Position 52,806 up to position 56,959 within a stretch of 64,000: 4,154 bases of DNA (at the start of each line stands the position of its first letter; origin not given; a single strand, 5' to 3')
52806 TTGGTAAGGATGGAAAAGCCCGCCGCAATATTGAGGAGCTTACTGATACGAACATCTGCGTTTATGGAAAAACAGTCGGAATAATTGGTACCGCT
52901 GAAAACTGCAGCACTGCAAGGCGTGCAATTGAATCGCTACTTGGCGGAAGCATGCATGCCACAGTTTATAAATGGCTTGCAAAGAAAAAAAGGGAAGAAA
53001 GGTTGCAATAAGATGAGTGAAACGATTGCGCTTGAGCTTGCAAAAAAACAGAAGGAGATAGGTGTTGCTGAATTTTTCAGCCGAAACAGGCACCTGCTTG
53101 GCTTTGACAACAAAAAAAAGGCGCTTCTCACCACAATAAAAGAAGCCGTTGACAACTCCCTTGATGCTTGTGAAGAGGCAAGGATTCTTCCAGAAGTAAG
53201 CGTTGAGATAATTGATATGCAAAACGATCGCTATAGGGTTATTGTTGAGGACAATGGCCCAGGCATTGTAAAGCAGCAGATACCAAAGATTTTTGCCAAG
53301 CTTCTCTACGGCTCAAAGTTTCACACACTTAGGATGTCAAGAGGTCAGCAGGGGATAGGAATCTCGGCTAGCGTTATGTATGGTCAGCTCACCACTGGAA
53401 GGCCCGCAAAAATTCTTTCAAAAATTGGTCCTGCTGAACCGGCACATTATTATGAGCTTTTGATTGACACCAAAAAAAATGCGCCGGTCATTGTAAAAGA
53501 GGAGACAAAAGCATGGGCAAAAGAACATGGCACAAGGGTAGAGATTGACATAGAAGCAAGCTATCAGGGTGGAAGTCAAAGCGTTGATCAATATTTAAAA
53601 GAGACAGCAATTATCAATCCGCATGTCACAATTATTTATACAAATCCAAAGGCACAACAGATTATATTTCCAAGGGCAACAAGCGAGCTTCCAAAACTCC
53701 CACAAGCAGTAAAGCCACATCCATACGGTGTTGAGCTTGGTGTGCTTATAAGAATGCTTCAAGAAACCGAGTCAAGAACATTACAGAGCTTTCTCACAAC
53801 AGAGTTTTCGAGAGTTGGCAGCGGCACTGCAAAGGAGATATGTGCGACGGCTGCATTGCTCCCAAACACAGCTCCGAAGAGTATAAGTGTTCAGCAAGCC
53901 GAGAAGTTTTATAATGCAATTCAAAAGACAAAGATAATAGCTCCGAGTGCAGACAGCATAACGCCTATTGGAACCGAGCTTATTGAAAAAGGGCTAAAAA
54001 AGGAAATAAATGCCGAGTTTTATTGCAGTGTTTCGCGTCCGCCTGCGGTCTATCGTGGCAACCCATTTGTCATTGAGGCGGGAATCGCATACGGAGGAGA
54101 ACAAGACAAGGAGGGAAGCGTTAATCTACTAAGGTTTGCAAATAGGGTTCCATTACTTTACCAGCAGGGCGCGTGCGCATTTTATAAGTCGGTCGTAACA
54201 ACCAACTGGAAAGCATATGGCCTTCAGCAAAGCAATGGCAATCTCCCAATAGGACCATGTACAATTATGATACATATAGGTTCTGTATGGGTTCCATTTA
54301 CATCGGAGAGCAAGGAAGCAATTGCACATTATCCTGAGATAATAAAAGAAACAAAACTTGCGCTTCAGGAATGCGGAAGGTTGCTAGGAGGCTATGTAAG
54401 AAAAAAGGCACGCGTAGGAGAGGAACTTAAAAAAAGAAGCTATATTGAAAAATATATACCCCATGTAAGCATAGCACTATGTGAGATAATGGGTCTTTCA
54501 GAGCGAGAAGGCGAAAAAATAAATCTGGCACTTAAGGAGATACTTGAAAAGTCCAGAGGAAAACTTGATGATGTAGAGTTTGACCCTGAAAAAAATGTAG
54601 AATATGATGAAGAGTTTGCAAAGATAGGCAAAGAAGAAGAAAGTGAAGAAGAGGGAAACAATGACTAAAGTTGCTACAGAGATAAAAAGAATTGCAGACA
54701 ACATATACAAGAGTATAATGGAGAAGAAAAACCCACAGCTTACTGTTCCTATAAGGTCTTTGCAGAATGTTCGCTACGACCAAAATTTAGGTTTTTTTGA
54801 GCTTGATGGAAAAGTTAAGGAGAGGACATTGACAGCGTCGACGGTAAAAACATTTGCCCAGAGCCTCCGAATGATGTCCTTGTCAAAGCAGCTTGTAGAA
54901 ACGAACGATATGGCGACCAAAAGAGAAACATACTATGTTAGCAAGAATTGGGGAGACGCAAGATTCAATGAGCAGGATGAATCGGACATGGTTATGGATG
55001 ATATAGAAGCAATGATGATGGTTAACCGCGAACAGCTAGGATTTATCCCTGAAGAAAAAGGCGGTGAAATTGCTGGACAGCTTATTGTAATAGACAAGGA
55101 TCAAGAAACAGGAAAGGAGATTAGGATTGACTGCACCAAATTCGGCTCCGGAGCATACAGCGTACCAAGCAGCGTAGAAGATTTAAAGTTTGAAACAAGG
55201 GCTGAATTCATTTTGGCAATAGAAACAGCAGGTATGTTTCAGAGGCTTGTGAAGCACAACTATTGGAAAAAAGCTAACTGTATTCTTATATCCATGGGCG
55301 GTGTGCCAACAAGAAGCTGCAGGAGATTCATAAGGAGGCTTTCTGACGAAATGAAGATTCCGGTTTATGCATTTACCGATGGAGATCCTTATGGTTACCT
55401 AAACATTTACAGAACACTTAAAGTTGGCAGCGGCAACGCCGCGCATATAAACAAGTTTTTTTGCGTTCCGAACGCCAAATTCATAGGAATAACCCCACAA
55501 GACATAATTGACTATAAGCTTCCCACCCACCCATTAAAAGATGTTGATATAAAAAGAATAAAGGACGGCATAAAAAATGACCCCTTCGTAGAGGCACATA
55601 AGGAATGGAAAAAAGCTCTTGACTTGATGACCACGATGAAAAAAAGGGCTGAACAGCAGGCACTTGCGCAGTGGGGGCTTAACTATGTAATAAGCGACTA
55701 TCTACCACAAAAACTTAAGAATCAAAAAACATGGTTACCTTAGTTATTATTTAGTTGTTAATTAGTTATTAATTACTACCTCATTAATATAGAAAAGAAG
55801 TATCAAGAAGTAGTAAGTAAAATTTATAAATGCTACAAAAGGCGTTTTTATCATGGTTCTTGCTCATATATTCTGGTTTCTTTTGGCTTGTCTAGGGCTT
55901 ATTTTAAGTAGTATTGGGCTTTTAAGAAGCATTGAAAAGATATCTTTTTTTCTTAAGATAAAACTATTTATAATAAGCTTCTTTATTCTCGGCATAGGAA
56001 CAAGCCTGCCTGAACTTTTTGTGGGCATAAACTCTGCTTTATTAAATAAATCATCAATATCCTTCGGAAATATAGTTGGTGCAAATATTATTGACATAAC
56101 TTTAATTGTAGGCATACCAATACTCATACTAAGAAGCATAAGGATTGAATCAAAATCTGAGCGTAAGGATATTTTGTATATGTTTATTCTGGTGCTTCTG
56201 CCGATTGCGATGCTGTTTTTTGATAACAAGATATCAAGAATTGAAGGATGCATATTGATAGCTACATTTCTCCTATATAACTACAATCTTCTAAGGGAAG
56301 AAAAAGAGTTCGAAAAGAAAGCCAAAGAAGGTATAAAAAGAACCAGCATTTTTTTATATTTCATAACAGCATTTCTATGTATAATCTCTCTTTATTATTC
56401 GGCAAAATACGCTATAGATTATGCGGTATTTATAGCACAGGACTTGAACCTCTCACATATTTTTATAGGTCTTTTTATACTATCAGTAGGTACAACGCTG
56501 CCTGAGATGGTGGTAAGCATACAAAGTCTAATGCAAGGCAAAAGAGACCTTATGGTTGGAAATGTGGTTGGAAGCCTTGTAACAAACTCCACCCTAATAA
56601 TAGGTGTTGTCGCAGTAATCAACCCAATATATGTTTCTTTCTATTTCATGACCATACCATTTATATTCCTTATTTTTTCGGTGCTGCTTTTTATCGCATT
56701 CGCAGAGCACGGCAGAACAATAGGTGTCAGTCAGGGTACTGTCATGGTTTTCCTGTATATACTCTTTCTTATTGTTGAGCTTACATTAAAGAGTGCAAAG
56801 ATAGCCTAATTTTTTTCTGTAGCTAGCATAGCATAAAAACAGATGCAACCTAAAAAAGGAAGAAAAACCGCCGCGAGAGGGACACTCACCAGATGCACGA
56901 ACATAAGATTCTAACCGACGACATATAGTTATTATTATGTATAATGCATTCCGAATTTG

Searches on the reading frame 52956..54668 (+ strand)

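Call 43: search_protein_families(library=pfam, proteins=[window:52956-54668:+], max_evalue=0.0001)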
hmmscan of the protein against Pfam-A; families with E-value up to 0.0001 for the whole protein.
window:52956-54668:+ (570 aa): 3 families
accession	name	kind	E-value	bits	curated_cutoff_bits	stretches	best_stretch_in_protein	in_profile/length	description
PF09239.17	Topo-VIb_trans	-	4.9e-58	195.8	24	1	330-491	1-157/159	Topoisomerase VI B subunit, transducer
PF02518.31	HATPase_c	-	4.5e-10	40.4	26.4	1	54-142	3-81/111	Histidine kinase-, DNA gyrase B-, and HSP90-like ATPase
PF13589.12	HATPase_c_3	-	5.3e-08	33.4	25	1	60-146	6-88/137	Histidine kinase-, DNA gyrase B-, and HSP90-like ATPase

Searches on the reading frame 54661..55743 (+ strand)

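Call 43: search_protein_families(library=pfam, proteins=[window:54661-55743:+], max_evalue=0.0001)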
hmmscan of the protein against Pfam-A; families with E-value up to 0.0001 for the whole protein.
window:54661-55743:+ (360 aa): 3 families
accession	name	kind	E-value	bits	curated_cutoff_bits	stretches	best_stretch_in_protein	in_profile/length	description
PF21180.3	TOP6A-Spo11_Toprim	-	7.1e-62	208.8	24.1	1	183-352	1-170/170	Topoisomerase 6 subunit A/Spo11, Toprim domain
PF20768.2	Topo_VI_alpha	-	1.4e-17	63.7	23.6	1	131-180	1-49/50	All-beta domain in DNA topoisomerase VI alpha subunit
PF04406.19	TP6A_N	-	1.5e-15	57.2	26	1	63-127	1-61/62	Type IIB DNA topoisomerase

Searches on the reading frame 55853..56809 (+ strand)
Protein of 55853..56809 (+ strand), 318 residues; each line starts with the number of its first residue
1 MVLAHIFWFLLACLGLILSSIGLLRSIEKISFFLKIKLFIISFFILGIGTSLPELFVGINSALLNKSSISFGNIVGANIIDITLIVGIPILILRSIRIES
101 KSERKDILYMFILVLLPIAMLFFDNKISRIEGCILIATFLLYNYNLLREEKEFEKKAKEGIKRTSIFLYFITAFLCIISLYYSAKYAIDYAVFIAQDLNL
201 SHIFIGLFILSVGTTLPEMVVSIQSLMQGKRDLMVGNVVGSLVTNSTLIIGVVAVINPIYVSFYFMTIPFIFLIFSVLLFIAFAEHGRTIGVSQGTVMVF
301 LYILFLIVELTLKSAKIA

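Call 43: search_protein_families(library=pfam, proteins=[window:55853-56809:+], max_evalue=0.0001)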
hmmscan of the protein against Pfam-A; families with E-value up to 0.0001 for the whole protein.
window:55853-56809:+ (318 aa): 1 family
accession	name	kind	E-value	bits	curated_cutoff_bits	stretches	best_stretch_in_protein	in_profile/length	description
PF01699.29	Na_Ca_ex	-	1.3e-44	152.2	24.9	2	170-308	3-148/151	Sodium/calcium exchanger protein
